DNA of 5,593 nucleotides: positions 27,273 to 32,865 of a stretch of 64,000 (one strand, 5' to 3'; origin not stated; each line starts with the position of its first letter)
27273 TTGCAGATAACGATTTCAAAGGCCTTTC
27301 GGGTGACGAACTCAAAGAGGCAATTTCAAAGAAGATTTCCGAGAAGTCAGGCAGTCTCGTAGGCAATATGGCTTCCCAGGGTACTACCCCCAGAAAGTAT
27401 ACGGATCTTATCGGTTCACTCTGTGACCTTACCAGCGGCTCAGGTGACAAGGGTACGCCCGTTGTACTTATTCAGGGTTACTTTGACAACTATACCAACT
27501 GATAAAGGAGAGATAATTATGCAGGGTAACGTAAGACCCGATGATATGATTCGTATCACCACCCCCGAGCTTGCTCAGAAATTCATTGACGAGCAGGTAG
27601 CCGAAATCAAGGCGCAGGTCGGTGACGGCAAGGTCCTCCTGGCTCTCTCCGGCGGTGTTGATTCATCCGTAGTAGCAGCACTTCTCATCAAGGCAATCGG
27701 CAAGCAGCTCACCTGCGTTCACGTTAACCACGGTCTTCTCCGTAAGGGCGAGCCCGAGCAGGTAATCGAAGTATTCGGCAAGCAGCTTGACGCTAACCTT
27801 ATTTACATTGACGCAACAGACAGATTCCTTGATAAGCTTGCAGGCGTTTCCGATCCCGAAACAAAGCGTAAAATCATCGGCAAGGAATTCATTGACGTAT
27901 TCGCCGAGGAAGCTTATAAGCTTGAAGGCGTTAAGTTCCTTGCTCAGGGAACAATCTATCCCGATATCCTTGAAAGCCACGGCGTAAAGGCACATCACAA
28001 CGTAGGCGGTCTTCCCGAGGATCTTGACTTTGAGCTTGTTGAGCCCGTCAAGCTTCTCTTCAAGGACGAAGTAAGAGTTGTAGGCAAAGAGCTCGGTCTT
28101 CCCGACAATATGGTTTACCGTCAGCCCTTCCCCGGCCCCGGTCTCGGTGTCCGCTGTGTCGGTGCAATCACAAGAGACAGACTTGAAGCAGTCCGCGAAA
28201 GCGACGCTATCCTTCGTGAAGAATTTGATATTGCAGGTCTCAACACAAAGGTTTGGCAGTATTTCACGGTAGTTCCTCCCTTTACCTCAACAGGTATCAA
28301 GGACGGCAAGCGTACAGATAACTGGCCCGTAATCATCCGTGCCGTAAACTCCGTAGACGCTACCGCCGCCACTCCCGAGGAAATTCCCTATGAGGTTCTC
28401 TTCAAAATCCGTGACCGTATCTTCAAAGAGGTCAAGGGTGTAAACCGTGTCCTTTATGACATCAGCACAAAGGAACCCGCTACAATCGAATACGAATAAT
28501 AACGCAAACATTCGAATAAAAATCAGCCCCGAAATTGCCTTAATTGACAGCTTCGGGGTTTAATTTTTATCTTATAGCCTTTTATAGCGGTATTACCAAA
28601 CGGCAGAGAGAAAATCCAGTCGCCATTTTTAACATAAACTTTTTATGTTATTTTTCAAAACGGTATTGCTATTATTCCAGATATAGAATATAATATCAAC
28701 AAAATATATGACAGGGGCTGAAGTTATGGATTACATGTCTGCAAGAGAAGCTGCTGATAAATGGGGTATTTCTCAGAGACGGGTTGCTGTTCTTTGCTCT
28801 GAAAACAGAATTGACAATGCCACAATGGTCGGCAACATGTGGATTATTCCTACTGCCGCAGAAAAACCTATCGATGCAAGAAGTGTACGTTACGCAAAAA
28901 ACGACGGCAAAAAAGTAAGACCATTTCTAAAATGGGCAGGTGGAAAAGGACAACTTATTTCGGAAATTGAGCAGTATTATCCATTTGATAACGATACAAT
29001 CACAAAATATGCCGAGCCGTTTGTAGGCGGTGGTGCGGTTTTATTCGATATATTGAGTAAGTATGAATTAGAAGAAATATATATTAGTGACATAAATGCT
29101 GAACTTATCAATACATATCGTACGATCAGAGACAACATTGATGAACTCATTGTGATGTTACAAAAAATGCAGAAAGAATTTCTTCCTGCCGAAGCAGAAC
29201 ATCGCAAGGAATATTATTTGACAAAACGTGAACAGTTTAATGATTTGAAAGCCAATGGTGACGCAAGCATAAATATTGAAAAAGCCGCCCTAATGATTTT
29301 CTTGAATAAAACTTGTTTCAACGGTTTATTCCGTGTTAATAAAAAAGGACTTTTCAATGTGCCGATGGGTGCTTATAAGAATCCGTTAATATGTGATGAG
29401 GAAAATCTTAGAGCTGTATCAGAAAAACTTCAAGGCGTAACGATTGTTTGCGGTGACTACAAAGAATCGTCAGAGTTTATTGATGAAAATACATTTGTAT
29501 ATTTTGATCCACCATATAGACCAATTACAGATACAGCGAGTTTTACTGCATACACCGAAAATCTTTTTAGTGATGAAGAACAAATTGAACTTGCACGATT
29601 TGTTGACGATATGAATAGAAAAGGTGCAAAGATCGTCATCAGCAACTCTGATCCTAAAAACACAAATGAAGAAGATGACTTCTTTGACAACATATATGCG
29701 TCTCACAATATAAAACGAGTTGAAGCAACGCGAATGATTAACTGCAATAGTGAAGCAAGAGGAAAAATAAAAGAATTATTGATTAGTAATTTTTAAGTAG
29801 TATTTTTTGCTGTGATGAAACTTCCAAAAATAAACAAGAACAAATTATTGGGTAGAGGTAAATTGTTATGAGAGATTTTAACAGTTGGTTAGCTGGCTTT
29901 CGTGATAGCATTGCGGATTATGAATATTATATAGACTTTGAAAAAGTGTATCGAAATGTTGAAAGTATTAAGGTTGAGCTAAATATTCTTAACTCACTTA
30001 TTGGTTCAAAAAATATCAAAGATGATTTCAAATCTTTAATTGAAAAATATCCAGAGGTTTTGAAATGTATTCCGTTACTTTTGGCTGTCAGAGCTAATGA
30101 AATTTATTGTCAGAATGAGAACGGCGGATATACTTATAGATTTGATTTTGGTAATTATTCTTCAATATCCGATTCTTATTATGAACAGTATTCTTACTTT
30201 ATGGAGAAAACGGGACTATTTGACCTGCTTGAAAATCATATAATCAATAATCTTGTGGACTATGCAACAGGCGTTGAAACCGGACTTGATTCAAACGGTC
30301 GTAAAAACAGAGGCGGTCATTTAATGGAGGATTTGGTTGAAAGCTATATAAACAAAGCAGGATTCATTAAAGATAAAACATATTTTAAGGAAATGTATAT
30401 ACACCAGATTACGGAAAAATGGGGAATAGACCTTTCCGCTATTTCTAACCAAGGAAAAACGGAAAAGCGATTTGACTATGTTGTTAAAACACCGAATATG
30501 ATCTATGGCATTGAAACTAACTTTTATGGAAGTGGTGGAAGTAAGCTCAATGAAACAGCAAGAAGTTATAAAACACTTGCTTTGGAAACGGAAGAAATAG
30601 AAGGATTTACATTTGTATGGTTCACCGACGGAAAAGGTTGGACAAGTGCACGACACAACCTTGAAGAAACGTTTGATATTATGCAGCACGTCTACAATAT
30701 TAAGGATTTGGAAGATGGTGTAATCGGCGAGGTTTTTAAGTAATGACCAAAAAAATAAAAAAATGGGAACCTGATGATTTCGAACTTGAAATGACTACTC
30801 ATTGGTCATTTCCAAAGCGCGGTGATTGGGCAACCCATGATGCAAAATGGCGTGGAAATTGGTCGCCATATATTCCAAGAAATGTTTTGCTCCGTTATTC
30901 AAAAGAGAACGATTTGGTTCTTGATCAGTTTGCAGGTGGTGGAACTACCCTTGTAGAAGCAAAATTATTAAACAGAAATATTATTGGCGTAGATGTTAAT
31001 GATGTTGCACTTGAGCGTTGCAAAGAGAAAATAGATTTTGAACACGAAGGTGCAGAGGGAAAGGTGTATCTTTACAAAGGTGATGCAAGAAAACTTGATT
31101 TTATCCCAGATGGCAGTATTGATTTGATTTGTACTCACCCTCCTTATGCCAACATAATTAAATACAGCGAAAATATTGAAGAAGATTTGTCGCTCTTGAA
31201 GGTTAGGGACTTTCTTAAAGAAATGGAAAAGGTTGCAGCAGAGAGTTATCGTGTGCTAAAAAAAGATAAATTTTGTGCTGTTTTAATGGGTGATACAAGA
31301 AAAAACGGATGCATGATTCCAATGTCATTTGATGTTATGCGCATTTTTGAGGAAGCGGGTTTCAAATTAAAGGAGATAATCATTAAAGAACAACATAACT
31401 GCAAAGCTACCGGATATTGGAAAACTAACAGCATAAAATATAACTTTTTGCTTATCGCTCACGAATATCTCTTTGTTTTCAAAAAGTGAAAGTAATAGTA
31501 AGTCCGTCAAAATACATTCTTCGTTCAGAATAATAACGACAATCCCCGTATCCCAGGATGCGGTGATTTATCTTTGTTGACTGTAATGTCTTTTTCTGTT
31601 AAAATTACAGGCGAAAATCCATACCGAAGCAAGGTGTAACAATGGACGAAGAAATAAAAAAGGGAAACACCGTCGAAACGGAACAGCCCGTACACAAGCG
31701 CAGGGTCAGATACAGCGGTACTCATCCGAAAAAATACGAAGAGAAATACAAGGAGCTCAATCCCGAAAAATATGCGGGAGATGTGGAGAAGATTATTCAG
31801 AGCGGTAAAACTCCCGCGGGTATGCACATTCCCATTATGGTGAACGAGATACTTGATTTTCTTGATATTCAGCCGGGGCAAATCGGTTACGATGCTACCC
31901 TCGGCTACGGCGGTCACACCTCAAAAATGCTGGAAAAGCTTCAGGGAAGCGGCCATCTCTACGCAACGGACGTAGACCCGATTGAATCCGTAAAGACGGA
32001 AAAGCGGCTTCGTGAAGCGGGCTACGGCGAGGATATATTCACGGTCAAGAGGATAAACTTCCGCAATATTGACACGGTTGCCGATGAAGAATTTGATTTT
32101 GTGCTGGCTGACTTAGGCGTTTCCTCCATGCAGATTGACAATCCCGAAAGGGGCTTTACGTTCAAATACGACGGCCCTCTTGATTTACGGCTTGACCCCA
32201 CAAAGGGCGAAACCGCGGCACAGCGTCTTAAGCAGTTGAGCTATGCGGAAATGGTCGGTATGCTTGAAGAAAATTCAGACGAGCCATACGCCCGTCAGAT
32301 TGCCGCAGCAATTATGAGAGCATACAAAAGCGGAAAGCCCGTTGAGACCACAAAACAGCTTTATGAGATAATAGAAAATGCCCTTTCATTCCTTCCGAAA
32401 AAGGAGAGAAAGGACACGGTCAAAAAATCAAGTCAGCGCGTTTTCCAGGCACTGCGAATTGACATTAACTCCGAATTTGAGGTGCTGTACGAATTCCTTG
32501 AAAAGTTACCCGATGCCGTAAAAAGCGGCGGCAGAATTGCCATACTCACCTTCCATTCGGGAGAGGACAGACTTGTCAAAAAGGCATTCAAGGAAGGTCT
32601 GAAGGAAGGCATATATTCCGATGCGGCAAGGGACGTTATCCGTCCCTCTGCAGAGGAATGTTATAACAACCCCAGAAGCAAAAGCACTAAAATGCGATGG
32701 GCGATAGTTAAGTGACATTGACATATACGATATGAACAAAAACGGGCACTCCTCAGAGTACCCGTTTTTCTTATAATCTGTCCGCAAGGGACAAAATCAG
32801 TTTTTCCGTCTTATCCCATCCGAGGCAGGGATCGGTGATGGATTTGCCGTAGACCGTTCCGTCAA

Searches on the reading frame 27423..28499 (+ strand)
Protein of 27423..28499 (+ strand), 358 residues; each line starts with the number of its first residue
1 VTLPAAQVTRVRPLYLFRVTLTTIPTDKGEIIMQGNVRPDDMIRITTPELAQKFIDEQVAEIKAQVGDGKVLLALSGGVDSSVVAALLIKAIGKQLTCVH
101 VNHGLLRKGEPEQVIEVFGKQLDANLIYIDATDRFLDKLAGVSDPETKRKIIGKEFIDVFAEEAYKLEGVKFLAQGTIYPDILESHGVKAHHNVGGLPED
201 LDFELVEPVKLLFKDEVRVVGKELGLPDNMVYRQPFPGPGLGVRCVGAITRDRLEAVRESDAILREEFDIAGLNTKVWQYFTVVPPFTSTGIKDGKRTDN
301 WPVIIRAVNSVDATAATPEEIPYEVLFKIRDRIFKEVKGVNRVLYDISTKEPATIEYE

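Call 40: search_protein_families(library=pfam, proteins=[window:27423-28499:+], max_evalue=0.001)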
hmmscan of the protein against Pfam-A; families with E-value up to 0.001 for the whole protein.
window:27423-28499:+ (358 aa): 7 families
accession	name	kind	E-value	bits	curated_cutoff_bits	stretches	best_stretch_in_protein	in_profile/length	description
PF00958.27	GMP_synt_C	-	3.5e-31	107.5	27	1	266-357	1-92/92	GMP synthase C terminal domain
PF02540.23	NAD_synthase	-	3.6e-08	33.3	21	1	52-99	6-50/242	NAD synthase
PF01171.26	ATP_bind_3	-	3.1e-05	24.2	27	1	70-126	1-61/182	PP-loop family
PF03054.22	tRNA_Me_trans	-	0.00011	22.4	20.6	1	70-102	2-33/202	tRNA methyl transferase HUP domain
PF00733.27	Asn_synthase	-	0.00013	22.1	21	1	66-102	15-51/354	Asparagine synthase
PF06508.19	QueC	-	0.00014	21.9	22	0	71-130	2-59/210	Queuosine biosynthesis protein QueC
PF02568.20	ThiI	-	0.00096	19.2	20.5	0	68-122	3-56/197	Thiamine biosynthesis protein (ThiI)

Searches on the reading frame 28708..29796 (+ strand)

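Call 40: search_protein_families(library=pfam, proteins=[window:28708-29796:+], max_evalue=0.001)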
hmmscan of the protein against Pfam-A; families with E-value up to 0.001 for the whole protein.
window:28708-29796:+ (362 aa): 1 family
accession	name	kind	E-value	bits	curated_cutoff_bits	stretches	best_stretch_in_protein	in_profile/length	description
PF02086.21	MethyltransfD12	-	4.8e-64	217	22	1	76-344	1-253/253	D12 class N6 adenine-specific DNA methyltransferase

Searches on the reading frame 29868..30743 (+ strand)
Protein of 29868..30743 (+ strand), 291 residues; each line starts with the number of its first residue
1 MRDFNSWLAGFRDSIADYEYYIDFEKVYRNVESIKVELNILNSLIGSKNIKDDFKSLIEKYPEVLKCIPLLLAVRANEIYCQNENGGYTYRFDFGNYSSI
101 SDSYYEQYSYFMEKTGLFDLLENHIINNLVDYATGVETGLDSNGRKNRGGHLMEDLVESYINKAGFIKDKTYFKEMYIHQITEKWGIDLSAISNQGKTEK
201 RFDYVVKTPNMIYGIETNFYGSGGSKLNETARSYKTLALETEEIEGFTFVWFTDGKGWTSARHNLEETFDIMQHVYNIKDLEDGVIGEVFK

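Call 40: search_protein_families(library=pfam, proteins=[window:29868-30743:+], max_evalue=0.001)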
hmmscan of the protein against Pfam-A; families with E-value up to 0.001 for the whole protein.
window:29868-30743:+ (291 aa): 1 family
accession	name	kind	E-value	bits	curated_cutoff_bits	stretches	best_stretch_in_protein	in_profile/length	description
PF04556.18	DpnII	-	3.3e-112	374.8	23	1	3-286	1-276/278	DpnII restriction endonuclease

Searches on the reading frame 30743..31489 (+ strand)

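Call 40: search_protein_families(library=pfam, proteins=[window:30743-31489:+], max_evalue=0.001)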
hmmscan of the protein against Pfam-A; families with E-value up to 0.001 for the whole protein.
window:30743-31489:+ (248 aa): 7 families
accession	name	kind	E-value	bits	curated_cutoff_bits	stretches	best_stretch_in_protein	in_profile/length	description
PF01555.25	N6_N4_Mtase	-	8.7e-25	88.4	26.7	2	12-91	135-217/221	DNA methylase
PF01170.24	UPF0020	-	2.1e-08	34.5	22.3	1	54-167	27-158/197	RMKL-like, methyltransferase domain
PF08241.18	Methyltransf_11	-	2.2e-07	31.8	21.2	1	65-131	6-66/95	Methyltransferase domain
PF13649.12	Methyltransf_25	-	4.3e-07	31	27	1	59-131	1-70/97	Methyltransferase domain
PF13847.12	Methyltransf_31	-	5e-07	30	27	1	54-206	2-145/145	Methyltransferase domain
PF02475.24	TRM5-TYW2_MTfase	-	2.3e-05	24.9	28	1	46-129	27-108/164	TRM5/TYW2 methyltransferase domain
PF03602.21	Cons_hypoth95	-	3e-05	24.2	24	1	55-171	41-155/182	Conserved hypothetical protein 95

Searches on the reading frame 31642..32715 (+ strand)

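Call 40: search_protein_families(library=pfam, proteins=[window:31642-32715:+], max_evalue=0.001)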
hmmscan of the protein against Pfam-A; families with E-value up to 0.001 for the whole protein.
window:31642-32715:+ (357 aa): 1 family
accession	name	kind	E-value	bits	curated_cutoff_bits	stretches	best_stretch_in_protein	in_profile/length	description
PF01795.25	Methyltransf_5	-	1.9e-74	251.4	27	1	61-354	3-306/309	MraW methylase family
